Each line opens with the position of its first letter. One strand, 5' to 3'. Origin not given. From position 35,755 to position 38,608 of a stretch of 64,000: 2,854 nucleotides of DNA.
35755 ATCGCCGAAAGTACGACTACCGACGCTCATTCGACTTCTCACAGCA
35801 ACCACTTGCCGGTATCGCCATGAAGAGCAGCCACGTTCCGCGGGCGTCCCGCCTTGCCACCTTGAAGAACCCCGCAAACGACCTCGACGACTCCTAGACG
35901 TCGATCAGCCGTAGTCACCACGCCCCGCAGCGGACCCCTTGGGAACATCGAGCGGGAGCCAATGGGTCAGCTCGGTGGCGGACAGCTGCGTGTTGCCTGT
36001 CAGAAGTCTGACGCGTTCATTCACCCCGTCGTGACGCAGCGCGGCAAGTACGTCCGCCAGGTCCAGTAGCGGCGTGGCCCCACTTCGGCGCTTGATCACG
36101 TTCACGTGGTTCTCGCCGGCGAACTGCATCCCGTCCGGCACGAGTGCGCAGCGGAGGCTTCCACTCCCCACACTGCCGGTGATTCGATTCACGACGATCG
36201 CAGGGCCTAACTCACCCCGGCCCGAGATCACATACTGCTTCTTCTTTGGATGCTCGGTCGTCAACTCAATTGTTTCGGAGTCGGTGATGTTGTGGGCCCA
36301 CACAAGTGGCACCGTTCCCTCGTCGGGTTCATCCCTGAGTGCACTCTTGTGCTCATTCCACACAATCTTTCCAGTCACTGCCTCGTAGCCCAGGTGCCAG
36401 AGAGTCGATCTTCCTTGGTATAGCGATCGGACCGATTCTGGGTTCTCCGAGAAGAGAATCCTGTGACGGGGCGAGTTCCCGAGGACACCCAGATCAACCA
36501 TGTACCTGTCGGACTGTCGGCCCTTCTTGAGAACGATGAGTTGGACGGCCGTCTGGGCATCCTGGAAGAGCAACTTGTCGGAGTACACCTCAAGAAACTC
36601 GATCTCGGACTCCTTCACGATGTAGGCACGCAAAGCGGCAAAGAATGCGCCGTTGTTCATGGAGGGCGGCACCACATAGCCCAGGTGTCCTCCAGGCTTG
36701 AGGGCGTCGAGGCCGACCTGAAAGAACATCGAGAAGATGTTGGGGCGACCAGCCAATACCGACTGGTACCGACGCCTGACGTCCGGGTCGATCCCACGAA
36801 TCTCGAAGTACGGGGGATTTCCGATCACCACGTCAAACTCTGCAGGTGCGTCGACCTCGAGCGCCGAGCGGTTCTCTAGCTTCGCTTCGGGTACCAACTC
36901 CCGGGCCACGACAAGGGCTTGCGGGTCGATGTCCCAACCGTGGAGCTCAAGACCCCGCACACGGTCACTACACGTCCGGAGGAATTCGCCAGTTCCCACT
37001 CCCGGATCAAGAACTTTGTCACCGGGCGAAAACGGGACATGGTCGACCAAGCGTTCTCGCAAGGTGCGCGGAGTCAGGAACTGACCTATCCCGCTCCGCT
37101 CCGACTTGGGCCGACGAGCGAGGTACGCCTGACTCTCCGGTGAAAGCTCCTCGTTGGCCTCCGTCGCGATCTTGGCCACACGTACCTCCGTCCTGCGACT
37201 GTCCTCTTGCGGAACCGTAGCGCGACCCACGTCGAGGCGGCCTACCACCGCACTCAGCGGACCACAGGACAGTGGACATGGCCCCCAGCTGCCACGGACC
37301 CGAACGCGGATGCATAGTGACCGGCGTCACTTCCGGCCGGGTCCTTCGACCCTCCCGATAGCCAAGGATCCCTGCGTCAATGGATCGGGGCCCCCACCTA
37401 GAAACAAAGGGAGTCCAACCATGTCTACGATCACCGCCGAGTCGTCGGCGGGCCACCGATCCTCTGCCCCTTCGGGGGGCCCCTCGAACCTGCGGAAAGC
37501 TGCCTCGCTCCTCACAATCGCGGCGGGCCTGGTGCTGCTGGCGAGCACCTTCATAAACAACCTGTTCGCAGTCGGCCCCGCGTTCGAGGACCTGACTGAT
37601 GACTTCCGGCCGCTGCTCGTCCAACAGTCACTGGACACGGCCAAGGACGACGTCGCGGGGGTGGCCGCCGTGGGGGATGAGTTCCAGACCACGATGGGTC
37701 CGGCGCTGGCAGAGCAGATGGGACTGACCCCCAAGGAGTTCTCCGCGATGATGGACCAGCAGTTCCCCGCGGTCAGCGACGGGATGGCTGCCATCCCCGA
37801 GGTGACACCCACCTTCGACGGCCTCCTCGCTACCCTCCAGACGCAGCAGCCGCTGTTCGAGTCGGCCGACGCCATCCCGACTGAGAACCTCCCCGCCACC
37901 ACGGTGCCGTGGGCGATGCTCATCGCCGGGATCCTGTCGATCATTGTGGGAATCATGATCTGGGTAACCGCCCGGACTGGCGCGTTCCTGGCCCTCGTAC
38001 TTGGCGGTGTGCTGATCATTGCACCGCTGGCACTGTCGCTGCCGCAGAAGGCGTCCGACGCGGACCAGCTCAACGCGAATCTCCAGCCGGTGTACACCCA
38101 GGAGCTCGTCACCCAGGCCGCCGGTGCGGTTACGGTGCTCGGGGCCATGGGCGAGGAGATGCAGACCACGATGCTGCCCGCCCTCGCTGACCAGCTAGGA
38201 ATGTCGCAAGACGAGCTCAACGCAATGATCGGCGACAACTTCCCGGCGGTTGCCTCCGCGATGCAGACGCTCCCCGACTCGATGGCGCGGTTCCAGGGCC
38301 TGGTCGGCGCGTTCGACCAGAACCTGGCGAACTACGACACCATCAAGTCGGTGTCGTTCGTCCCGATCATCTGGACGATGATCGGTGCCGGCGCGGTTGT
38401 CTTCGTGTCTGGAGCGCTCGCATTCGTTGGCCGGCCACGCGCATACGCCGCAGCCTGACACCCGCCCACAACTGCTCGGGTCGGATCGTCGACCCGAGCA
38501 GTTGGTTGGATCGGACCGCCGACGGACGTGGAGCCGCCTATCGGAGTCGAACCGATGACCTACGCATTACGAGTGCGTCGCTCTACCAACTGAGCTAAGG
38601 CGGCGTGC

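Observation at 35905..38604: Orphan TaqI-like N6-adenine DNA methyltransferase in a low-GC islet abutting tRNA-Thr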

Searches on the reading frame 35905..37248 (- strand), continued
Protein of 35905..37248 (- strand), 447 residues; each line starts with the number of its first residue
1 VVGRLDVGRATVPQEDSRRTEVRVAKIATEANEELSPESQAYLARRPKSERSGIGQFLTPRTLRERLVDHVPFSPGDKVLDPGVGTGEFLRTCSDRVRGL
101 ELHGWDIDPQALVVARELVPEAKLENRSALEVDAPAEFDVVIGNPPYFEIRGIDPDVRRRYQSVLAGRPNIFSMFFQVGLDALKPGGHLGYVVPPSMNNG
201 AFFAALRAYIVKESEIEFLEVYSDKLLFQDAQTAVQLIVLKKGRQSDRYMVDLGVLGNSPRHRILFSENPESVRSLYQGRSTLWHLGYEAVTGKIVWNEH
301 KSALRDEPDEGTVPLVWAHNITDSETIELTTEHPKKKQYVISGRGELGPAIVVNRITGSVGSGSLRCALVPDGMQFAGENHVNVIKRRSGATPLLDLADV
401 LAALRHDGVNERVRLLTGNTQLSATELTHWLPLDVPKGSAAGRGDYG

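Call 79: find_related_loci(query=A3, collection=viral_contigs, flank=6000)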
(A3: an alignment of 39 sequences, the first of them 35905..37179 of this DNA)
Query A3 (424 aa) in viral_contigs; peptide patterns used: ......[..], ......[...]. (x = any residue, [..] = any of these).
111 stretches matched a pattern; 5 encode a relative of the query (tblastn E <= 1e-3); 5 distinct loci.
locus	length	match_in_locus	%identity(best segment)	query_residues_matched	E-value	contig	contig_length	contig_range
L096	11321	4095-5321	37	1-410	5e-96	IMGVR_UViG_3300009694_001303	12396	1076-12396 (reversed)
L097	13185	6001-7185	39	11-410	1e-89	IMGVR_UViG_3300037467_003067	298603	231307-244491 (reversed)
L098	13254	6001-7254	32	16-414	4e-59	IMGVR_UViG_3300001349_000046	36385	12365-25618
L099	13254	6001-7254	32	16-414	4e-59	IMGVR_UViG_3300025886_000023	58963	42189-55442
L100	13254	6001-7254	32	16-414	4e-59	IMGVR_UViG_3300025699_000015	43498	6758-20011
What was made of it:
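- Tried and rejected: Only 5 distant relatives were found among 2.9 million IMG/VR contigs (call 79).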

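Call 82: search_protein_families(library=phrogs, proteins=[window:35905-37179:-], max_evalue=0.001)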
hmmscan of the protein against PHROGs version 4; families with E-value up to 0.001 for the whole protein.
window:35905-37179:- (424 aa): 17 families
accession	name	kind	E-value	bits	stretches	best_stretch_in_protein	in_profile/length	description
phrog_1600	-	other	4.1e-20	72.8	1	108-222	123-239/489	DNA methyltransferase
phrog_1685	-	unknown function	7.6e-19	67.5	1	28-221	89-281/2278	-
phrog_9133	-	unknown function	1.7e-17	63.6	1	31-223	734-908/1259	-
phrog_2713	-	unknown function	1.6e-13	51.6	1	27-262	187-446/520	-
phrog_3820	-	other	1.8e-12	47.9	1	27-130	44-144/255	DNA methyltransferase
phrog_16674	-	other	1.8e-12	46.8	1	112-226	672-790/1364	DNA methyltransferase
phrog_11801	-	other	1.1e-11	43.6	1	54-192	168-303/2269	DNA methyltransferase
phrog_24008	-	DNA, RNA and nucleotide metabolism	3.1e-11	42.9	1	30-179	71-206/1006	helicase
phrog_6380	-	other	1.8e-10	41.4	1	26-260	14-271/382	DNA methyltransferase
phrog_1639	-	DNA, RNA and nucleotide metabolism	5.7e-10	39.1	1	112-208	149-245/838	restriction endonuclease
phrog_10089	-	moron, auxiliary metabolic gene and host takeover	8.4e-09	33.6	1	53-173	1687-1803/4647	DarB-like antirestriction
phrog_799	-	other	5.7e-06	26.8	1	34-126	215-295/458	DNA methyltransferase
phrog_14586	-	unknown function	3.3e-05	24.5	1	114-174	4-58/248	-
phrog_3689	-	other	3.4e-05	24.1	1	114-177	67-122/348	DNA methyltransferase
phrog_5172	-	unknown function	4.2e-05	23.5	1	25-124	14-103/377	-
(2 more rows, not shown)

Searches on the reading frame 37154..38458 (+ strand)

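Call 4: search_protein_families(library=pfam, proteins=[window:37154-38458:+], max_evalue=0.01)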
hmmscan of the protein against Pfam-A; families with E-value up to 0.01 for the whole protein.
window:37154-38458:+ (434 aa): 2 families
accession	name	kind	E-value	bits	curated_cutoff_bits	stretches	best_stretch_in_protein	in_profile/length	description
PF23636.1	DUF7144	-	0.00073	20.1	27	1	245-294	39-88/115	Domain of unknown function (DUF7144)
PF06078.17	DUF937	-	0.001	19.9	25.4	0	332-392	3-63/135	Bacterial protein of unknown function (DUF937)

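Call 5: search_protein_families(library=ncbifam, proteins=[window:37154-38458:+], max_evalue=0.01)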
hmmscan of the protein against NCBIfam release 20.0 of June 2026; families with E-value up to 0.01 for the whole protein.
window:37154-38458:+ (434 aa): 0 families

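Call 6: search_protein_families(library=padloc, proteins=[window:37154-38458:+], max_evalue=0.01)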
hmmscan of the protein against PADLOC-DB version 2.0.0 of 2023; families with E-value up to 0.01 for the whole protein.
window:37154-38458:+ (434 aa): 0 families

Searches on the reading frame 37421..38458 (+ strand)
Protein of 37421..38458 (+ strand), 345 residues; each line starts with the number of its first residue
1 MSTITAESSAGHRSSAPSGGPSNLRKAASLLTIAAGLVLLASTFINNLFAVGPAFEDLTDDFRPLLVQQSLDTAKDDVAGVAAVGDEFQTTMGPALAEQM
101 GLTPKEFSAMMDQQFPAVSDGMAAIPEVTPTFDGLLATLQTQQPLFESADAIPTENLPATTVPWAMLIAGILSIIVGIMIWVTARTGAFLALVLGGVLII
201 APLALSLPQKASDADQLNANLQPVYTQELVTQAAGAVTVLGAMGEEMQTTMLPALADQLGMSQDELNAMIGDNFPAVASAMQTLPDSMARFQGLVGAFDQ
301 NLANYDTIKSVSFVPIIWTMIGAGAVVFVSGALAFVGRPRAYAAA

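Call 13: find_homologous_proteins(query=window:37421-38458:+)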
Query window:37421-38458:+ (345 aa): 498 proteins with E <= 0.001 among 8000 candidates; the best 120 are listed.
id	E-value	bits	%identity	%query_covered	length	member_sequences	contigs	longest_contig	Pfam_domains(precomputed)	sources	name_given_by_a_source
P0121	2.1e-212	722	100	100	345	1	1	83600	-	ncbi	-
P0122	9.3e-187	638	88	100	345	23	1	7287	-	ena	-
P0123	2.0e-184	631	86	100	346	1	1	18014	-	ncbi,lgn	-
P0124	4.5e-183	626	85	100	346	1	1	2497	-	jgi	jgi:hypothetical protein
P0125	4.0e-176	603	83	100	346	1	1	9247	-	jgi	jgi:hypothetical protein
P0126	6.0e-170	583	82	99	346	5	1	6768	-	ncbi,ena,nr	ncbi:MAG TPA: hypothetical protein VMW94_05405 [Actinomycetes bacterium]|nr:hypothetical protein [Ac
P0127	1.1e-156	539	74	98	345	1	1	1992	-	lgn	-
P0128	4.2e-154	531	86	84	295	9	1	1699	-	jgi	jgi:hypothetical protein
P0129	2.8e-153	528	72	100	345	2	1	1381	PF23636.2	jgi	jgi:hypothetical protein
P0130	3.5e-144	498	69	93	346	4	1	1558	PF06078.18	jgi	jgi:Zn-dependent protease with chaperone function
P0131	1.3e-141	490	69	93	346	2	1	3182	PF06078.18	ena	-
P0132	1.2e-130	454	85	72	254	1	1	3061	-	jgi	jgi:hypothetical protein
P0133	3.0e-119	416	58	96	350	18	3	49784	-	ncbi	ncbi:MAG: hypothetical protein ACXWZU_10400 [Actinomycetota bacterium]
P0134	4.5e-119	416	59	97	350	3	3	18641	-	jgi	jgi:hypothetical protein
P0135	5.2e-119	416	58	96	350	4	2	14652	-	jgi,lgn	jgi:hypothetical protein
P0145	4.9e-117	409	59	92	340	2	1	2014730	-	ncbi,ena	-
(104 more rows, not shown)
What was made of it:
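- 37421..38458 (+): Context only: native 4-TM membrane protein with an internal duplication. It is not a partner of the methyltransferase. 498 homologues, all unnamed (call 13).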

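Call 14: find_encoding_contigs(protein=P0123, flank=8000, max_places=2)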
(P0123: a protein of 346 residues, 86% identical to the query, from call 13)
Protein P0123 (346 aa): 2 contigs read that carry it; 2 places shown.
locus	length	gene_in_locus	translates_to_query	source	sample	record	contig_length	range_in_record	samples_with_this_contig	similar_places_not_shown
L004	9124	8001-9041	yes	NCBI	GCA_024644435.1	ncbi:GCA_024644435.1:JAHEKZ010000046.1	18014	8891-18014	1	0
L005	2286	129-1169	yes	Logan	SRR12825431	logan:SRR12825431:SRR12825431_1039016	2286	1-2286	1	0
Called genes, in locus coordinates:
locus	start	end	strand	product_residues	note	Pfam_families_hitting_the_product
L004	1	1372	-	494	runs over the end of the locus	PF00501:AMP-binding, PF13193:AMP-binding_C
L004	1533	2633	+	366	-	PF00355:Rieske, PF00848:Ring_hydroxyl_A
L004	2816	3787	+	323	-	-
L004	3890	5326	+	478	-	-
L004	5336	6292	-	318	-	-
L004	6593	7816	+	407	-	PF04185:Phosphoesterase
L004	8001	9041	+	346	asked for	-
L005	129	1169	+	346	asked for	-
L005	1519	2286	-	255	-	?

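Call 15: find_encoding_contigs(protein=P0133, flank=8000, max_places=2)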
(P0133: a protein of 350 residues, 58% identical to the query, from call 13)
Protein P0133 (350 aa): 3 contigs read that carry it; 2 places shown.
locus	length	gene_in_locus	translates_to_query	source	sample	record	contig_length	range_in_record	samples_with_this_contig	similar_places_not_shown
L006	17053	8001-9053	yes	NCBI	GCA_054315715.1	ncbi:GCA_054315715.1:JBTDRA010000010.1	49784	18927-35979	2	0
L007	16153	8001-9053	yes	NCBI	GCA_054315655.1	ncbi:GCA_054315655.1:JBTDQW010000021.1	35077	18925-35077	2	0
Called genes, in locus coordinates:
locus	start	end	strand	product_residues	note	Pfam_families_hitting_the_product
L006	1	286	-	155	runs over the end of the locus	PF00210:Ferritin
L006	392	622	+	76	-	-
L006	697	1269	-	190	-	PF02469:Fasciclin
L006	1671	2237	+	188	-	-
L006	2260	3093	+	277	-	PF06347:SH3_4 (faint)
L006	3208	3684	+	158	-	PF04073:tRNA_edit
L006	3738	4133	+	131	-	PF03733:YccF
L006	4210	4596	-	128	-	PF00085:Thioredoxin, PF14595:Thioredoxin_9 (weak), PF13098:Thioredoxin_2, PF13905:Thioredoxin_8 (faint)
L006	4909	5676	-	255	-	PF00106:adh_short, PF08659:KR, PF13561:adh_short_C2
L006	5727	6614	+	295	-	PF00294:PfkB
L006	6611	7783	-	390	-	-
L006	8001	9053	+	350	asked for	-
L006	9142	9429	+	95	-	-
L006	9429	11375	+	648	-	PF02927:CelD_N (weak), PF00759:Glyco_hydro_9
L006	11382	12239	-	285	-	PF00990:GGDEF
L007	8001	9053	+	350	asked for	-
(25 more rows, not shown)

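Call 16: find_encoding_contigs(protein=P0145, flank=8000, max_places=2)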
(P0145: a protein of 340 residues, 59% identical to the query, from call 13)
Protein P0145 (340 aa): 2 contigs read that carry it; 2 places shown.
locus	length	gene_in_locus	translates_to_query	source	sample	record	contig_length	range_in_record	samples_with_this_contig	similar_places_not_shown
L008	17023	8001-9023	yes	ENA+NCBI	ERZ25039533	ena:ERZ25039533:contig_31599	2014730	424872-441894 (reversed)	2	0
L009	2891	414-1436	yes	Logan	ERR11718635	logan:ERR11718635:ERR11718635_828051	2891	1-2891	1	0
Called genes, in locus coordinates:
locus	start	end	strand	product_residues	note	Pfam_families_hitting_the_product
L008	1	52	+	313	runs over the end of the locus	PF00528:BPD_transp_1 (faint)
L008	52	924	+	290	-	PF00528:BPD_transp_1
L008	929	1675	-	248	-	PF00392:GntR, PF07840:FadR_C (weak), PF07729:FCD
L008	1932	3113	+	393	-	PF02746:MR_MLE_N, PF13378:MR_MLE_C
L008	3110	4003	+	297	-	PF04909:Amidohydro_2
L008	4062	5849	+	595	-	PF08240:ADH_N, PF16912:Glu_dehyd_C (faint), PF00107:ADH_zinc_N, PF13602:ADH_zinc_N_2 (faint), PF00106:adh_short, PF08659:KR, PF13561:adh_short_C2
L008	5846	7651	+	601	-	PF01081:Aldolase, PF00294:PfkB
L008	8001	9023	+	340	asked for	-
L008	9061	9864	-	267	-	PF09339:HTH_IclR, PF01614:IclR_C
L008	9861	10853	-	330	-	PF00175:NAD_binding_1 (faint), PF00111:Fer2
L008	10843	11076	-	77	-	-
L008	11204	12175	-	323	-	PF19112:VanA_C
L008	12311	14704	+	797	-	PF00931:NB-ARC (weak), PF13191:AAA_16 (weak), PF20703:nSTAND1 (weak), PF13401:AAA_22 (weak), PF25872:HTH_77, PF00196:GerE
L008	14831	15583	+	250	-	PF00171:Aldedh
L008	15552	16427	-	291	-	PF01609:DDE_Tnp_1, PF13612:DDE_Tnp_1_3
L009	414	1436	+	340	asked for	-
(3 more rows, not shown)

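Call 43: find_encoding_contigs(protein=P0122, flank=6000, max_places=2)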
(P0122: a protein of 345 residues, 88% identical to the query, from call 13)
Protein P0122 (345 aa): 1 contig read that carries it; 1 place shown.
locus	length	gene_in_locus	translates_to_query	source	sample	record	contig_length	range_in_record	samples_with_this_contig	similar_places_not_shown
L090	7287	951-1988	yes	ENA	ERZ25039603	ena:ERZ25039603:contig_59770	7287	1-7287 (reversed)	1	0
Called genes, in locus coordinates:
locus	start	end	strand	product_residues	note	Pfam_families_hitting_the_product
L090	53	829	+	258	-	-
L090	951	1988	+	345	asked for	-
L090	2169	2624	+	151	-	-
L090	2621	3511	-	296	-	PF01593:Amino_oxidase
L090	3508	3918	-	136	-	PF07992:Pyr_redox_2 (weak), PF01946:Thi4 (weak), PF00890:FAD_binding_2, PF01266:DAO, PF03486:HI0933_like (weak), PF12831:FAD_oxidored (weak), PF13450:NAD_binding_8, PF01593:Amino_oxidase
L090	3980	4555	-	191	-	-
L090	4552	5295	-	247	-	-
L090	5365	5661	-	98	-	PF02852:Pyr_redox_dim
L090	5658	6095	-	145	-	PF07992:Pyr_redox_2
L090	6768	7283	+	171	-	PF06094:GGACT (weak), PF13772:AIG2_2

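Call 44: find_encoding_contigs(protein=P0125, flank=6000, max_places=2)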
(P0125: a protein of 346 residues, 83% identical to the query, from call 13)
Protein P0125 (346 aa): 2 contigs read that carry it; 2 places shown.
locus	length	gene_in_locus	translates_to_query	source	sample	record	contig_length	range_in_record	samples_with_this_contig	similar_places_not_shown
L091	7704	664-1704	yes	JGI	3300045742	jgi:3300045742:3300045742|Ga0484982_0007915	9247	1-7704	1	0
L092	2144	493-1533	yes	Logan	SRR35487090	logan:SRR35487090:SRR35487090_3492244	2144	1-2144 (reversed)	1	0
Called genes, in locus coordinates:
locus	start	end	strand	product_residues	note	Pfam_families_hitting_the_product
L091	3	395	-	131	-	?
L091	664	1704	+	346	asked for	-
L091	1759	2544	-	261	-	PF00561:Abhydrolase_1, PF12146:Hydrolase_4, PF12697:Abhydrolase_6, PF08386:Abhydrolase_4 (faint), PF12695:Abhydrolase_5 (faint)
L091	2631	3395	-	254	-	PF00702:Hydrolase (weak), PF12710:HAD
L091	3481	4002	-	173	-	PF04978:MST, PF12867:DinB_2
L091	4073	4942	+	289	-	-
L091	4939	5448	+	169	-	PF06271:RDD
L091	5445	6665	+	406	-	PF13527:Acetyltransf_9, PF00583:Acetyltransf_1 (faint), PF13508:Acetyltransf_7 (faint), PF17668:Acetyltransf_17, PF13530:SCP2_2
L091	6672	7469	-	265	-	PF01149:Fapy_DNA_glyco, PF06831:H2TH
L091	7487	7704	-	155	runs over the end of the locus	PF02502:LacAB_rpiB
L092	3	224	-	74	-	?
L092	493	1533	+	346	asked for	-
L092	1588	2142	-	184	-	?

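Call 45: find_encoding_contigs(protein=P0126, flank=6000, max_places=2)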
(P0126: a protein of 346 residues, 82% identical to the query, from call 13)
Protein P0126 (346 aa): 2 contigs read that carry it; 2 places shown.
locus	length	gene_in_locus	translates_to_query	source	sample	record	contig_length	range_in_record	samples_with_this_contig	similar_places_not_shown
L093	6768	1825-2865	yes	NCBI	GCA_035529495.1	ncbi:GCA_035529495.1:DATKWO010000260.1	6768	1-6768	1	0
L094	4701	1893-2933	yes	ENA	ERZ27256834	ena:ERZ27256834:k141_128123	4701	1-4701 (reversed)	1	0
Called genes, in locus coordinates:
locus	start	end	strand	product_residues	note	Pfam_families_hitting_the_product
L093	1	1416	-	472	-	PF00082:Peptidase_S8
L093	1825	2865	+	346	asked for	-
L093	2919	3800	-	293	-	PF08386:Abhydrolase_4 (faint), PF00561:Abhydrolase_1, PF12146:Hydrolase_4, PF12697:Abhydrolase_6, PF03096:Ndr (weak)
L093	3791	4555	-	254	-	PF00702:Hydrolase, PF12710:HAD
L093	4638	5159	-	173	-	PF04978:MST, PF12867:DinB_2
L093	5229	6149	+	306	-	-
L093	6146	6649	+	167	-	PF06271:RDD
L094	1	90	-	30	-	?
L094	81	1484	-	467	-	PF00082:Peptidase_S8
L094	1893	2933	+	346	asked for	-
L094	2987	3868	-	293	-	PF08386:Abhydrolase_4 (faint), PF00561:Abhydrolase_1, PF12146:Hydrolase_4, PF12697:Abhydrolase_6, PF03096:Ndr (weak)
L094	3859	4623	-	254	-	PF00702:Hydrolase, PF12710:HAD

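Call 81: search_solved_structures(query=window:37421-38458:+, max_evalue=1)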
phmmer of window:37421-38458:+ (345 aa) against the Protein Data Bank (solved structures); distinct sequences matched with E-value up to 1: 0.

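Call 82: search_protein_families(library=phrogs, proteins=[window:37421-38458:+], max_evalue=0.001)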
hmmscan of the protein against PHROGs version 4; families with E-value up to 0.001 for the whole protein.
window:37421-38458:+ (345 aa): 0 families
